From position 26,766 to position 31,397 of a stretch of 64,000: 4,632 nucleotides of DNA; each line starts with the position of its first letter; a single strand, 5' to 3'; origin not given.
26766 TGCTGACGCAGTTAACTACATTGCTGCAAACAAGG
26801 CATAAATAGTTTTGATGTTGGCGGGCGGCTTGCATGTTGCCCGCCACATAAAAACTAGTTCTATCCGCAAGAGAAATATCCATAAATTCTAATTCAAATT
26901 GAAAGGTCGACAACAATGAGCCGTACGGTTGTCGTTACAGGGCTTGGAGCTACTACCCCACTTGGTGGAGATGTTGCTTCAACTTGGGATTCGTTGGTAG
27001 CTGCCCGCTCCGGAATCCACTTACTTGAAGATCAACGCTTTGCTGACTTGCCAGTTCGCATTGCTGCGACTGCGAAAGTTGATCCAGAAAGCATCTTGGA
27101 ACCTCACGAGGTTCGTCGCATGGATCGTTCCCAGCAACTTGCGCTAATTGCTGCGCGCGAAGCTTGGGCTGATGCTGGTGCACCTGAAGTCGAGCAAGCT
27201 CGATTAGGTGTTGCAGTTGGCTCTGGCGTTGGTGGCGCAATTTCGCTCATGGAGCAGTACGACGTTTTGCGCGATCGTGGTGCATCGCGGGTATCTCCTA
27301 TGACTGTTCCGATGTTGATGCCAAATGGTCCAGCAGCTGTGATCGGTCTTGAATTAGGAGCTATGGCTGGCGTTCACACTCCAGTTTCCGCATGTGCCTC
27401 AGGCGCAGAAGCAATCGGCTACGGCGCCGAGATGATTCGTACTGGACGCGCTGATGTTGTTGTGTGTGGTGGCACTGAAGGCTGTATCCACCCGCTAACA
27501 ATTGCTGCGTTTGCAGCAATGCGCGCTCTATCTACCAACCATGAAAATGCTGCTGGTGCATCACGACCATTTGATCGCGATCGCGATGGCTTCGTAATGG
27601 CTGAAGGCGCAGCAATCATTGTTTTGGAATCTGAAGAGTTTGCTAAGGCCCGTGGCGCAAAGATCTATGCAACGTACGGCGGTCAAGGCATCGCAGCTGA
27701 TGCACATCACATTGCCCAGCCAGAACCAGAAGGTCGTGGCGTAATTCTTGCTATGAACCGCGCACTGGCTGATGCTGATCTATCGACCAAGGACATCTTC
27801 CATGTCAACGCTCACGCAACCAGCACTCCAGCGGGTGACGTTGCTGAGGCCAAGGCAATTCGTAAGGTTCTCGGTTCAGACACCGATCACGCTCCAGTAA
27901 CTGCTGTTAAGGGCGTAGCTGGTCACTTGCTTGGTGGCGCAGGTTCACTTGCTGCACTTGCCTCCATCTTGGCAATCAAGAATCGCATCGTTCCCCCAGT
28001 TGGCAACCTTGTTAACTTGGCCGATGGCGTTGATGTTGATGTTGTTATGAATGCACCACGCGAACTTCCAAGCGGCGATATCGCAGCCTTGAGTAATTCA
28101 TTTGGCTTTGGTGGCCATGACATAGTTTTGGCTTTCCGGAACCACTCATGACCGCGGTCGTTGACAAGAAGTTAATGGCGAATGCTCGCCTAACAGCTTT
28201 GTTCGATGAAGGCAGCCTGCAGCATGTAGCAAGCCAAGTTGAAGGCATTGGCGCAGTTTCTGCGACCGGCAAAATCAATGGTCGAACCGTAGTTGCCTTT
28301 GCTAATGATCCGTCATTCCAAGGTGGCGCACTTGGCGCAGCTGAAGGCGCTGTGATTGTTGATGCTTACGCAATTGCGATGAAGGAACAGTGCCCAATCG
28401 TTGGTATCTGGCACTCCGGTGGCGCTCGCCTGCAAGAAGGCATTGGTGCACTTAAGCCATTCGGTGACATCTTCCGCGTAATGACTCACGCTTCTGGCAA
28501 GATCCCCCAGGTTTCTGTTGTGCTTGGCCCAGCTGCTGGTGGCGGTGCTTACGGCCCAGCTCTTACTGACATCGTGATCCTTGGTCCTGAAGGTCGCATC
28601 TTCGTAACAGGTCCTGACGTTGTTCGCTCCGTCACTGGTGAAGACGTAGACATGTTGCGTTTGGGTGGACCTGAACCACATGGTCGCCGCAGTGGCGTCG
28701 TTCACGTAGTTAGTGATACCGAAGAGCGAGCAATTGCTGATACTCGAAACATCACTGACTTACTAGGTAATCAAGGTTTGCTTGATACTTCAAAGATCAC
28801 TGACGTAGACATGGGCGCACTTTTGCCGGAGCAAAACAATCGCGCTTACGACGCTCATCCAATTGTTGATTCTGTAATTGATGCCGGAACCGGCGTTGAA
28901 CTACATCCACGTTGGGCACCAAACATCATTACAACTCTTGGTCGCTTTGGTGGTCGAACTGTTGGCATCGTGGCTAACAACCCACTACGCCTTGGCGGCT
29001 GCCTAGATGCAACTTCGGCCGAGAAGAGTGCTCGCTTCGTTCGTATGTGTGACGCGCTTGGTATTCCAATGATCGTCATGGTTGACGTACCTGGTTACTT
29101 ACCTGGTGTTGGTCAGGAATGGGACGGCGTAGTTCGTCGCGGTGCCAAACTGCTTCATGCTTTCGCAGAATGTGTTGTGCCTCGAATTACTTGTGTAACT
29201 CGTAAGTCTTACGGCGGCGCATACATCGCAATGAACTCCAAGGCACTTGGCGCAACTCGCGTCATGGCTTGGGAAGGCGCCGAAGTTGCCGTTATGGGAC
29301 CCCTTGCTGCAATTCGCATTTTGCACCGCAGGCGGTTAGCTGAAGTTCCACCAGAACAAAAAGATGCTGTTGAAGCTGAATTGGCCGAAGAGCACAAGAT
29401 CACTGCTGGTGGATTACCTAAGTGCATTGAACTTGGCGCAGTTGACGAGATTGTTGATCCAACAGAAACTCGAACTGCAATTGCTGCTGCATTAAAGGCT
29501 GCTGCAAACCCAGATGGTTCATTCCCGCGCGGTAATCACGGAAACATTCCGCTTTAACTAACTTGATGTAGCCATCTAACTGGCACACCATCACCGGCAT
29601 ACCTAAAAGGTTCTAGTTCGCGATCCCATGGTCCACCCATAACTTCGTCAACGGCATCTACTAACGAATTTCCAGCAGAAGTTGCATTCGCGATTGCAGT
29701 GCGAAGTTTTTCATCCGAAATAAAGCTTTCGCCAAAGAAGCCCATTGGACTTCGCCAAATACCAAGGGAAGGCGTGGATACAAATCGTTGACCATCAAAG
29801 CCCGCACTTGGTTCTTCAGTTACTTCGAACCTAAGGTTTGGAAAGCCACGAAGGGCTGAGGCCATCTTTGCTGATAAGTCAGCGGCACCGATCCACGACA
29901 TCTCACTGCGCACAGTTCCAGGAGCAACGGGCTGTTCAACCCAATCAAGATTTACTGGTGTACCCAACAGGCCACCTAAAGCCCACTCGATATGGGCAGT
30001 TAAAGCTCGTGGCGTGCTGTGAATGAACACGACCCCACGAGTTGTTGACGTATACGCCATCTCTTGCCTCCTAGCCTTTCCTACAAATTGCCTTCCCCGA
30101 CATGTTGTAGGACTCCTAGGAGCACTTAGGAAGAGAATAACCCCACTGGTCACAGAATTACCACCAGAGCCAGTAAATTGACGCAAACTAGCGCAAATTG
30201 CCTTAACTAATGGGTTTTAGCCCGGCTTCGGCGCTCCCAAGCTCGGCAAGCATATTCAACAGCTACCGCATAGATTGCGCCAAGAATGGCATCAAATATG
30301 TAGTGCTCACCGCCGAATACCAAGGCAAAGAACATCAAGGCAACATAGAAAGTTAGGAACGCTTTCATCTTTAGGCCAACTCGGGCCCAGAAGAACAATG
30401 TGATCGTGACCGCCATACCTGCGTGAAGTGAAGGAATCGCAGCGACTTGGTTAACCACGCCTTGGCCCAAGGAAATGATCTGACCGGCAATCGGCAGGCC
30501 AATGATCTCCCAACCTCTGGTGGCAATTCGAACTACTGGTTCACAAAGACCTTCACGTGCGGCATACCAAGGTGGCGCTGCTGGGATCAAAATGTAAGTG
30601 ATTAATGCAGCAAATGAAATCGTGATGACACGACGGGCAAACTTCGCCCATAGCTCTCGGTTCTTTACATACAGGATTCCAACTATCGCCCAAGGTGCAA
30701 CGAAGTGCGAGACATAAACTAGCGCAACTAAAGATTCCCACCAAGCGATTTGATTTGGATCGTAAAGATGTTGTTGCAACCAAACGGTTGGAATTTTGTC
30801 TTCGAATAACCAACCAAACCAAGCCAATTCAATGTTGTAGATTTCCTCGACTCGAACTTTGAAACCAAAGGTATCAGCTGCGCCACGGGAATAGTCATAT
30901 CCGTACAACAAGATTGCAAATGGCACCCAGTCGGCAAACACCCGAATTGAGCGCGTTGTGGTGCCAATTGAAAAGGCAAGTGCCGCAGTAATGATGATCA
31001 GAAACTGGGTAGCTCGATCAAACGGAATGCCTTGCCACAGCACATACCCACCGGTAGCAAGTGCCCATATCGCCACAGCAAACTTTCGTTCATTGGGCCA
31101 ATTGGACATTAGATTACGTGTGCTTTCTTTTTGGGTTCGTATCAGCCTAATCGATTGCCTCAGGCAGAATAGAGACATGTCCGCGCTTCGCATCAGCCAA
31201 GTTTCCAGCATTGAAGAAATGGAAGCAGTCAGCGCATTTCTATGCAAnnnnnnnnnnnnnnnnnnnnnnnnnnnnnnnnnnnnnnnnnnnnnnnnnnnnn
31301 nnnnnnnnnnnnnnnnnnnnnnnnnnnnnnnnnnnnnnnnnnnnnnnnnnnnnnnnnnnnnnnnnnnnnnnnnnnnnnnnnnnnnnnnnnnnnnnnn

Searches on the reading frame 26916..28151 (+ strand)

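Call 56: search_protein_families(library=pfam, proteins=[window:26916-28151:+], max_evalue=0.000001)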
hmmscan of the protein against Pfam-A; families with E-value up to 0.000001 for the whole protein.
window:26916-28151:+ (411 aa): 2 families
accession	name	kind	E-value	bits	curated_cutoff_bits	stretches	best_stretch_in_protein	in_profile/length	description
PF00109.32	ketoacyl-synt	-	2.5e-53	181.7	20.8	1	3-241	2-250/252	Beta-ketoacyl synthase, N-terminal domain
PF02801.28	Ketoacyl-synt_C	-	2.8e-29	102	20.8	1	251-365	1-118/119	Beta-ketoacyl synthase, C-terminal domain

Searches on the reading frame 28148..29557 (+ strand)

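Call 56: search_protein_families(library=pfam, proteins=[window:28148-29557:+], max_evalue=0.000001)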
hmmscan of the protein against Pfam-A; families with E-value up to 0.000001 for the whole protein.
window:28148-29557:+ (469 aa): 3 families
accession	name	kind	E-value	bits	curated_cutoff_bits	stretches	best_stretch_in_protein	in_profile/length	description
PF01039.27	Carboxyl_trans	-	2.4e-119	399.6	22.3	1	28-467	40-493/493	Carboxyl transferase domain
PF03255.19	ACCA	-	1e-09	38.4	23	1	291-437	133-262/310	Acetyl co-enzyme A carboxylase carboxyltransferase-like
PF06833.16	MdcE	-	1.9e-07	31.4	32.7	0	307-456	29-170/196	Malonate decarboxylase gamma subunit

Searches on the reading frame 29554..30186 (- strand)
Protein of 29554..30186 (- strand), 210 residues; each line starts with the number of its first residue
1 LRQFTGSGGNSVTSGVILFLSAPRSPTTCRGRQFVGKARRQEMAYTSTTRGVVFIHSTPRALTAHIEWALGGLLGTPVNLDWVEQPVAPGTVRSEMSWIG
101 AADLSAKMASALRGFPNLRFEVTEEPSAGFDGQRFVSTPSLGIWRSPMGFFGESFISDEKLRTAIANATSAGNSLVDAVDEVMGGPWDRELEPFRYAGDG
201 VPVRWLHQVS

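Call 56: search_protein_families(library=pfam, proteins=[window:29554-30186:-], max_evalue=0.000001)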
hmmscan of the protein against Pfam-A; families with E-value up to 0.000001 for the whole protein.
window:29554-30186:- (210 aa): 1 family
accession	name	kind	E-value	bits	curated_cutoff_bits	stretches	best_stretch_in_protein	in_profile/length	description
PF11343.13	DUF3145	-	6.4e-59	198.5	25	1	52-208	1-156/156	Protein of unknown function (DUF3145)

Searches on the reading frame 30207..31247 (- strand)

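Call 56: search_protein_families(library=pfam, proteins=[window:30207-31247:-], max_evalue=0.000001)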
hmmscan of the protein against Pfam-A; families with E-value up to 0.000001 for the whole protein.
window:30207-31247:- (346 aa): 2 families
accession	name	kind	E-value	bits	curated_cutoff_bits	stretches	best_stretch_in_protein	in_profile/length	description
PF14378.12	PAP2_3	-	9e-21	75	27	1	168-330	26-187/190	PAP2 superfamily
PF01569.27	PAP2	-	7.3e-07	29.4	27.2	1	270-340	50-127/130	PAP2 superfamily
